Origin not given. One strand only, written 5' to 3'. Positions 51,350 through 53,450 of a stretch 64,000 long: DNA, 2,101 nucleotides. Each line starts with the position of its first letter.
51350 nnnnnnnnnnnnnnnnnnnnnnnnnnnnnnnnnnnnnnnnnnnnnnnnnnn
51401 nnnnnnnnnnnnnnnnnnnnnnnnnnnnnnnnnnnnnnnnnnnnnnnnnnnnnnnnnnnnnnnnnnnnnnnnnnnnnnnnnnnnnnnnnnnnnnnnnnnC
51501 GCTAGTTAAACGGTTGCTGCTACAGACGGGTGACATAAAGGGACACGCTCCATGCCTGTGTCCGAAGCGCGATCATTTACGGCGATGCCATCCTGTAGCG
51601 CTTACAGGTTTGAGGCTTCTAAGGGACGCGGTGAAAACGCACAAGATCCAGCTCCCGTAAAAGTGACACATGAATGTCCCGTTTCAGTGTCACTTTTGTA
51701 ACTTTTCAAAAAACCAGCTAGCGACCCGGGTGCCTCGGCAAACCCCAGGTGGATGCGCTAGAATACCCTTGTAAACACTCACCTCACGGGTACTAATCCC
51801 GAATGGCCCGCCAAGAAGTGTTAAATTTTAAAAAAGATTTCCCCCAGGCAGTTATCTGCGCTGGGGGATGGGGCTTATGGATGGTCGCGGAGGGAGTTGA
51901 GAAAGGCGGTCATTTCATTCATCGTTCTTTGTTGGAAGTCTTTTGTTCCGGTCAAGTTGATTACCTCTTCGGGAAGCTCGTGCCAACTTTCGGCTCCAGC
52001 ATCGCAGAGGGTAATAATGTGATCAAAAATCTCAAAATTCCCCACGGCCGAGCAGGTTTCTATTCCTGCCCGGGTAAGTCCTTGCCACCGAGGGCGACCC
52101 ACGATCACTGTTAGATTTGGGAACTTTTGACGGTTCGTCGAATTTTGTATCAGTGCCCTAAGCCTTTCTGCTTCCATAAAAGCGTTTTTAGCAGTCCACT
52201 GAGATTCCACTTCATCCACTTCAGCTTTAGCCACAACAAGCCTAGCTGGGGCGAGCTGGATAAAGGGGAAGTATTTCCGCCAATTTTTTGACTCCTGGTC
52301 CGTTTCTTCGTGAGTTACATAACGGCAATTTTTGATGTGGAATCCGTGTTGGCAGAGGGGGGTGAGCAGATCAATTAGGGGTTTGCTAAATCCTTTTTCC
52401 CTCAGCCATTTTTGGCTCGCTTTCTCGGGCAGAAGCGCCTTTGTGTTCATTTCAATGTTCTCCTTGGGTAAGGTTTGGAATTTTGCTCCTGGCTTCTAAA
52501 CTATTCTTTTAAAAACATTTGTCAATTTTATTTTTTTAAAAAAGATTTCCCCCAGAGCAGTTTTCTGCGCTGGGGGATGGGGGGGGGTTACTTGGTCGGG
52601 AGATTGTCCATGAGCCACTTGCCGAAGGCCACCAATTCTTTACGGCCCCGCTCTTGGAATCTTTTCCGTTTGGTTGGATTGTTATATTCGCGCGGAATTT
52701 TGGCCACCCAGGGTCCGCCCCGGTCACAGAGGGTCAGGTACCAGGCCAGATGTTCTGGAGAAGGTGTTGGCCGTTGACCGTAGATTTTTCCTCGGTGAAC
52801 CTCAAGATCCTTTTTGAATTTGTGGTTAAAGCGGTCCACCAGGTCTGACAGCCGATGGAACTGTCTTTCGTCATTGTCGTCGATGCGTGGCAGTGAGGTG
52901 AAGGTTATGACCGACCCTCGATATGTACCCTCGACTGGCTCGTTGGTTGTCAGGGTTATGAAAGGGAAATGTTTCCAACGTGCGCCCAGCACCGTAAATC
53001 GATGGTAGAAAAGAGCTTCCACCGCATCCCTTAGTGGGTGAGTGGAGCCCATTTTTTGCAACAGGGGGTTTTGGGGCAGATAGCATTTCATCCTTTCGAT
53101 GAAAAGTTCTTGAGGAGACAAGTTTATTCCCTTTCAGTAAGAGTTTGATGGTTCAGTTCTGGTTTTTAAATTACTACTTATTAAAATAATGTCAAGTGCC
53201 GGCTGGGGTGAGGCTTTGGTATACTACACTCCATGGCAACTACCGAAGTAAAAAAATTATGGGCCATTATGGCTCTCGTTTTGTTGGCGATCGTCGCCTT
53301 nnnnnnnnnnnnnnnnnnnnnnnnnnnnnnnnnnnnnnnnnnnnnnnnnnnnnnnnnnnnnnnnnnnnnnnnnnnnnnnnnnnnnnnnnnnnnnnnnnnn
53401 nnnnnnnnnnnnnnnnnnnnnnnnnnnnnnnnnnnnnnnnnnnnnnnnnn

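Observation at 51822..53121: Divergent tandem paralogs, each carrying its own copy of the same ~45-nt hairpin terminator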

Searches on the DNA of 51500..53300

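Call 27: search_rna_families(source=window, start=51500, end=53300, threshold=evalue, max_evalue=10, show_alignments=3)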
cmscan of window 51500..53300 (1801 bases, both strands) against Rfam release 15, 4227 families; matches with E-value up to 10: 3.
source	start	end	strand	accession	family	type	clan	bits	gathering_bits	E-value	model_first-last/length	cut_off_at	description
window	52994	53056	+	RF02924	skipping-rope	Gene; sRNA;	-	14.6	36.7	6.1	1-80/80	no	skipping-rope RNA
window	52927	53016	-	RF02186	ST7-OT3_4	Gene; lncRNA;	-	13.6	80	2.9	1-73/73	no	ST7 overlapping transcript 3 conserved region 4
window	52506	52581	+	RF02377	SurA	Gene; sRNA;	-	10.3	100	9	1-279/279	no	SurA sRNA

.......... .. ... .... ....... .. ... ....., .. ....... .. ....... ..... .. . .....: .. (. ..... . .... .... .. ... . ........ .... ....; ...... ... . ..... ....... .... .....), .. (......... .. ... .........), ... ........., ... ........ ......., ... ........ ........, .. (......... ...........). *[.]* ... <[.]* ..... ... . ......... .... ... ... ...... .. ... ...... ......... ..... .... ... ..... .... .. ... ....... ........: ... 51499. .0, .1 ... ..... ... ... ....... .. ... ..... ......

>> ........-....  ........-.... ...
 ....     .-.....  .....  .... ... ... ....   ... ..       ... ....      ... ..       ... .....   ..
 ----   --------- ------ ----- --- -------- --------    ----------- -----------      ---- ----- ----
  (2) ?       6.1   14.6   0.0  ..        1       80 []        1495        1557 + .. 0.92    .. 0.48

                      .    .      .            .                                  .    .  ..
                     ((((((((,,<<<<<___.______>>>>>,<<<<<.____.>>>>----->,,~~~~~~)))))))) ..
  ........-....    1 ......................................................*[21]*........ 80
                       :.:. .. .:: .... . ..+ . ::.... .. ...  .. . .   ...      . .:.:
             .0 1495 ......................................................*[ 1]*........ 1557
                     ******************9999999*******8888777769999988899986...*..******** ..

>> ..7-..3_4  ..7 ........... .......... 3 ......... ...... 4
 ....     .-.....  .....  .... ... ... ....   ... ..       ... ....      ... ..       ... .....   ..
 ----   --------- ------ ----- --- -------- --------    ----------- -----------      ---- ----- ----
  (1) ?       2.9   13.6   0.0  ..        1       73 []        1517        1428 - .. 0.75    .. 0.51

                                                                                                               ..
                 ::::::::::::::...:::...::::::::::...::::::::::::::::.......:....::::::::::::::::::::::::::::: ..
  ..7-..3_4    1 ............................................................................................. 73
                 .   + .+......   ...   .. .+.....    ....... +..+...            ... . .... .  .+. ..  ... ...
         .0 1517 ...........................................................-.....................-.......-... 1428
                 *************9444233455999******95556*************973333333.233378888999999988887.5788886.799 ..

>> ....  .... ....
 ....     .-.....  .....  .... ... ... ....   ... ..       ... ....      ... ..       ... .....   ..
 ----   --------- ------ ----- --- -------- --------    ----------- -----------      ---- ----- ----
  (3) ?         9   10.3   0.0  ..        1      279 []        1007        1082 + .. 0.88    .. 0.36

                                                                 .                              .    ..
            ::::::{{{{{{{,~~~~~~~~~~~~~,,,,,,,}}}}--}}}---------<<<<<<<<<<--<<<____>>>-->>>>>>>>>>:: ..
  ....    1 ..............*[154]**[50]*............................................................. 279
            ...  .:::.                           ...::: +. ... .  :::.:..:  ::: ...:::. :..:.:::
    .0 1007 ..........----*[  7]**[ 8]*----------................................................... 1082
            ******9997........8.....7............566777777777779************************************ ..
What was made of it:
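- Tried and rejected: At E<=10 over 51500-53300 there was only noise (call 27).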

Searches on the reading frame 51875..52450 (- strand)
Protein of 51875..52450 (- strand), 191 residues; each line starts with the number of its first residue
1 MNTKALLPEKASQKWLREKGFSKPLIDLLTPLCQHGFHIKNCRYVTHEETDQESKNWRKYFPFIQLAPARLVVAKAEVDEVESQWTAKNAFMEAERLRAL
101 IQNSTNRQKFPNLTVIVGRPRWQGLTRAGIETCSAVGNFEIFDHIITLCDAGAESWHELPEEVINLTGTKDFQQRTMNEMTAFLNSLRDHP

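Call 6: search_protein_families(library=pfam, proteins=[window:51875-52450:-], max_evalue=1)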
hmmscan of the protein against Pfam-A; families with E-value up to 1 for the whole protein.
window:51875-52450:- (191 aa): 2 families
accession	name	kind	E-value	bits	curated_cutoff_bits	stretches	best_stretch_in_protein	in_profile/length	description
PF18016.8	SAM_3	-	0.13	12.6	22.6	1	13-31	16-34/65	SAM domain (Sterile alpha motif)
PF22614.2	Slo-like_RCK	-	0.19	11.9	24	1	106-136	51-82/119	Calcium-activated potassium channel slowpoke-like RCK domain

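Call 7: search_protein_families(library=padloc, proteins=[window:51875-52450:-], max_evalue=1)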
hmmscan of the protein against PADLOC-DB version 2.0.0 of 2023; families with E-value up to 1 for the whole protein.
window:51875-52450:- (191 aa): 0 families

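Call 9: search_protein_families(library=ncbifam, proteins=[window:51875-52450:-], max_evalue=1)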
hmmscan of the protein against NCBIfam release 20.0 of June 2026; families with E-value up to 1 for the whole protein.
window:51875-52450:- (191 aa): 2 families
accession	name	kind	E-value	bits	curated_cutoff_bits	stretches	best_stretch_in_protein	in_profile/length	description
NF007241.0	PRK09678.1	equivalog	0.097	13.2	116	1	30-49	4-23/72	DNA-binding transcriptional regulator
NF040791.1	gly_kin_Thpl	equivalog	0.27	10.4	670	1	105-181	83-161/410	glycerate 2-kinase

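Call 10: search_protein_families(library=phrogs, proteins=[window:51875-52450:-], max_evalue=1)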
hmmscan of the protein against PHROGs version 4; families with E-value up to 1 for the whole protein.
window:51875-52450:- (191 aa): 0 families

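Call 11: find_homologous_proteins(query=window:51875-52450:-)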
Query window:51875-52450:- (191 aa): 1 proteins with E <= 0.001 among 130 candidates.
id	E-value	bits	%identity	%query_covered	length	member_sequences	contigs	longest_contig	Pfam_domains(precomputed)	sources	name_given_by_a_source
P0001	5.1e-127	439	100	100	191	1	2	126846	-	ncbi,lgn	-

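Call 15: find_encoding_contigs(protein=P0001, flank=10000)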
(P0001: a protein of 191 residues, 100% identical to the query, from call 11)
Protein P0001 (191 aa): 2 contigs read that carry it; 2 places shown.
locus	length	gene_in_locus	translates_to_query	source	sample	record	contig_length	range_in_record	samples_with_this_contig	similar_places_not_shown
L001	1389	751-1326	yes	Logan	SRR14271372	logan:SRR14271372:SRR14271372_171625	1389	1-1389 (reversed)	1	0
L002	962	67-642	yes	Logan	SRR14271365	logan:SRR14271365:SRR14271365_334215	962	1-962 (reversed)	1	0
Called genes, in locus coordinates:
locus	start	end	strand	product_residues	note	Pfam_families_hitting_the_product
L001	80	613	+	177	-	-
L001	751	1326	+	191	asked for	-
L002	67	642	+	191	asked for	-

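Call 75: find_encoding_contigs(protein=P0009, flank=8000, max_places=6)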
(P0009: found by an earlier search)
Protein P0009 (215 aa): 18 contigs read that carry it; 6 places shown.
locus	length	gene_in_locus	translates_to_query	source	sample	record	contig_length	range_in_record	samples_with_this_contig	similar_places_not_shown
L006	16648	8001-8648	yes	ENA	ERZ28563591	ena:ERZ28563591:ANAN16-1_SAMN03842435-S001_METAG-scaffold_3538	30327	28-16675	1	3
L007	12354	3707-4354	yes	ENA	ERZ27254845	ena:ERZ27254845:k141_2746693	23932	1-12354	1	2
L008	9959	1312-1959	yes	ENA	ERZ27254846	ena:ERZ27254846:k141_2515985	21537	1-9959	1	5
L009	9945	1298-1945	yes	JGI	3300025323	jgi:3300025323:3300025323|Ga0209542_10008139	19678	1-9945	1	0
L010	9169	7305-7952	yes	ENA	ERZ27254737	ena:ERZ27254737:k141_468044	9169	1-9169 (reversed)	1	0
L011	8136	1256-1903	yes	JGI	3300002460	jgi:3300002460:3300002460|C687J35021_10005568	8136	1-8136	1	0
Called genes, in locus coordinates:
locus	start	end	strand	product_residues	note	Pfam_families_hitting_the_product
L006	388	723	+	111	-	PF04993:TfoX_N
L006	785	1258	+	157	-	PF00293:NUDIX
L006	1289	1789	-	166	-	-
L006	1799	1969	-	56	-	PF00301:Rubredoxin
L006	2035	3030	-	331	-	PF00512:HisKA, PF13581:HATPase_c_2 (weak), PF02518:HATPase_c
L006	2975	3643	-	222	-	PF00072:Response_reg, PF00486:Trans_reg_C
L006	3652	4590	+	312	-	PF02424:ApbE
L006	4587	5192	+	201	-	-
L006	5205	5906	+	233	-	PF00970:FAD_binding_6, PF00175:NAD_binding_1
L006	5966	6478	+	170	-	-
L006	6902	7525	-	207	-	PF01726:LexA_DNA_bind, PF00717:Peptidase_S24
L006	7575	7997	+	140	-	-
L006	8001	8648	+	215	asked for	PF08937:ThsB_TIR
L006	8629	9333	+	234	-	-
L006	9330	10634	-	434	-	PF00239:Resolvase, PF07508:Recombinase, PF13408:Zn_ribbon_recom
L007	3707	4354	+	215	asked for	PF08937:ThsB_TIR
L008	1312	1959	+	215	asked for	PF08937:ThsB_TIR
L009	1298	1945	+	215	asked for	PF08937:ThsB_TIR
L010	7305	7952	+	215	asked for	PF08937:ThsB_TIR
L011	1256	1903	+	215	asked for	PF08937:ThsB_TIR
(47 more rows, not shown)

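Call 78: search_dna_similar(query=window:51875-52450:-, collection=phages, mode=protein, max_evalue=1, max_rows=10)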
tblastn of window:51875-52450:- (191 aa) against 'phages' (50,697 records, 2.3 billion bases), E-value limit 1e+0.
No match.
